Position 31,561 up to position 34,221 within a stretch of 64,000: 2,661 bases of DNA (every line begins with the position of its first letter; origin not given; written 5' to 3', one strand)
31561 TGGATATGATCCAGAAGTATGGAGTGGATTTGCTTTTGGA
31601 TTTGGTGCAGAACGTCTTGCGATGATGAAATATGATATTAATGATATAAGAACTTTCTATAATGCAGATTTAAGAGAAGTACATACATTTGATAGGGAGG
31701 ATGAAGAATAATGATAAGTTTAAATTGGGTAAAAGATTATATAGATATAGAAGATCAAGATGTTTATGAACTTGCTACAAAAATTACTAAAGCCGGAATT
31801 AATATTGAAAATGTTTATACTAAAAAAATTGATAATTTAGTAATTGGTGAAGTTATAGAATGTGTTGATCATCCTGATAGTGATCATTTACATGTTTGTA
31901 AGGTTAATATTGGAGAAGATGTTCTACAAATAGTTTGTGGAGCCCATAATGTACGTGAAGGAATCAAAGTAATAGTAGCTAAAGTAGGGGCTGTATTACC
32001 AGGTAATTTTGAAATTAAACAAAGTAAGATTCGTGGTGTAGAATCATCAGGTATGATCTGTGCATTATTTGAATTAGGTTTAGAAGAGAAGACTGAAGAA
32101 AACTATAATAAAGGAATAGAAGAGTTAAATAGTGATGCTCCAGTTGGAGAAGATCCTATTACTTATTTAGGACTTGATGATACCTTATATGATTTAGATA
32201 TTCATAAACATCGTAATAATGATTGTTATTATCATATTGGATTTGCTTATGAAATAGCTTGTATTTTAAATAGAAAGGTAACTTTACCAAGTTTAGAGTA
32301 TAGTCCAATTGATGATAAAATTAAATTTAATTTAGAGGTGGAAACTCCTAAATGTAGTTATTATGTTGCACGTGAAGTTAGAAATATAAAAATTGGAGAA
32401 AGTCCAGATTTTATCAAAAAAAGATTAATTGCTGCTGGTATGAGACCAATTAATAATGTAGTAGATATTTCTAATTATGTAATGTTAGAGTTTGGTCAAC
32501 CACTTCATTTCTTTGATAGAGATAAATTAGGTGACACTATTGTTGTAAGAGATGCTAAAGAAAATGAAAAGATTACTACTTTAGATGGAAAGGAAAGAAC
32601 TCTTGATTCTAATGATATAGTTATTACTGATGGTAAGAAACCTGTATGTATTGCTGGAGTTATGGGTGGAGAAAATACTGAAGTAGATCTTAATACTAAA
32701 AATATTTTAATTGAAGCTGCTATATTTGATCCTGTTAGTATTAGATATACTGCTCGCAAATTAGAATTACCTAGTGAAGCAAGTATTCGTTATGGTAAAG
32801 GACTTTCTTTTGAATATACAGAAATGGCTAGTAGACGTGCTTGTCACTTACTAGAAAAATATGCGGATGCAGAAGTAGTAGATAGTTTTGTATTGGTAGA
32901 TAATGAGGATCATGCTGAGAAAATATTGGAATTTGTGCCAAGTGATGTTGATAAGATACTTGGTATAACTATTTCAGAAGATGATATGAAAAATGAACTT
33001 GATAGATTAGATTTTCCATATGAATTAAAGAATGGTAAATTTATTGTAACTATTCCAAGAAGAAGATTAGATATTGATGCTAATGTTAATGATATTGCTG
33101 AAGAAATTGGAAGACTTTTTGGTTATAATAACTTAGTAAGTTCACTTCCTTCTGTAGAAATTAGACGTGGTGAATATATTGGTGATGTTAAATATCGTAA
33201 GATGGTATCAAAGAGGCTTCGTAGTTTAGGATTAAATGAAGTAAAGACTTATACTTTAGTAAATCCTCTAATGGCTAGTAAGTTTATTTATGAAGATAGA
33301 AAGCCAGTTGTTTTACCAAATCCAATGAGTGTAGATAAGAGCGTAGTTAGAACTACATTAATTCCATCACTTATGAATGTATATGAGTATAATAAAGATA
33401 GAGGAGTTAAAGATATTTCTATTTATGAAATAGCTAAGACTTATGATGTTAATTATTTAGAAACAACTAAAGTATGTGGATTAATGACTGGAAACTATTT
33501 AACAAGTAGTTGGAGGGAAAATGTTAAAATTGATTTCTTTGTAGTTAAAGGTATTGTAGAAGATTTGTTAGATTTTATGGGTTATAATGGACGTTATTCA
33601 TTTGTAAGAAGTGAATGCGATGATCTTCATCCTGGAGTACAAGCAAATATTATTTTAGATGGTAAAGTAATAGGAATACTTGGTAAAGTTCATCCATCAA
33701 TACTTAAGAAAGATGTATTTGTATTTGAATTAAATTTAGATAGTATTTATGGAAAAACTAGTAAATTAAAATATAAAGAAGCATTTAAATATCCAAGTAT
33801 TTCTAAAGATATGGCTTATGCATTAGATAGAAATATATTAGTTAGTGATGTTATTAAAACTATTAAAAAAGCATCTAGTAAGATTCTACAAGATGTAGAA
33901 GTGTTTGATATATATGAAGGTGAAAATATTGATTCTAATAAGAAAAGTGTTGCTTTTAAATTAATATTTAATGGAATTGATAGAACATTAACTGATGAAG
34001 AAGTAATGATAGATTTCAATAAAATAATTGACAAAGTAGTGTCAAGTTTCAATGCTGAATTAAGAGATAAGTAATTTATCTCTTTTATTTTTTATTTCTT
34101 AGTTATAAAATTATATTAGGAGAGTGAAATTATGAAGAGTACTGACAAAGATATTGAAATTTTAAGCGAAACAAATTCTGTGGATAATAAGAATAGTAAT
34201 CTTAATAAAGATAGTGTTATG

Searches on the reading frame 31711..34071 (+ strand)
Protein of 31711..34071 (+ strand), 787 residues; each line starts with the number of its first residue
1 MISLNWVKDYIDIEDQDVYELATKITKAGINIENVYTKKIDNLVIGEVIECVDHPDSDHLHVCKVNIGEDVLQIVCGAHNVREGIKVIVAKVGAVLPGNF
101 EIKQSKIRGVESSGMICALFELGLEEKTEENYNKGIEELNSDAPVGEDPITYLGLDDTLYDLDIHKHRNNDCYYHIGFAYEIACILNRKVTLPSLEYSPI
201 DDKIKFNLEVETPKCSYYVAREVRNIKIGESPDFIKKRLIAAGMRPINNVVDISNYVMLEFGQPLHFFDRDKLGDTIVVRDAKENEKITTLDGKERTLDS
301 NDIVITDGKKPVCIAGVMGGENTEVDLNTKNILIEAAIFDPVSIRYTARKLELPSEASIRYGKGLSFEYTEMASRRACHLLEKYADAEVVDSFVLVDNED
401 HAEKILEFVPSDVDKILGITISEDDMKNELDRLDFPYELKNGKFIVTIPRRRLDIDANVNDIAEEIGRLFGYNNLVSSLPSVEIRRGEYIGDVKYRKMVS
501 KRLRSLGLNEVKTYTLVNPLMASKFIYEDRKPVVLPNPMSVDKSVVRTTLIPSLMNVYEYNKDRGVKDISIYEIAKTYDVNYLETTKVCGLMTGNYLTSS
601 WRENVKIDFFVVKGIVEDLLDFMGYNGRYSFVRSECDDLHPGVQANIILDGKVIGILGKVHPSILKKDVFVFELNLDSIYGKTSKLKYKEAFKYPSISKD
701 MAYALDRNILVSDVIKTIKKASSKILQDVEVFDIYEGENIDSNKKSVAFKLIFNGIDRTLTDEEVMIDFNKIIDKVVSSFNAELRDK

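Call 79: search_protein_families(library=pfam, proteins=[window:31711-34071:+], max_evalue=0.001)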
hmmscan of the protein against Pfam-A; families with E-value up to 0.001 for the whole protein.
window:31711-34071:+ (787 aa): 5 families
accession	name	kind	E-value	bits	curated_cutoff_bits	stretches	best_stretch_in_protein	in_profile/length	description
PF03483.22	B3_4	-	2.6e-68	229.5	29.3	1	214-385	1-173/174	B3/4 domain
PF17759.6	tRNA_synthFbeta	-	3.3e-50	170.9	22.4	1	477-676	3-214/214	Phenylalanyl tRNA synthetase beta chain CLM domain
PF03147.19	FDX-ACB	-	8.3e-27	93.9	31.1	1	693-785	2-94/94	Ferredoxin-fold anticodon binding domain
PF01588.26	tRNA_bind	-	6.4e-23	81.1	27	1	43-147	1-95/96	Putative tRNA binding domain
PF03484.21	B5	-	2e-13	50.8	28.6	1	408-472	3-67/67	tRNA synthetase B5 domain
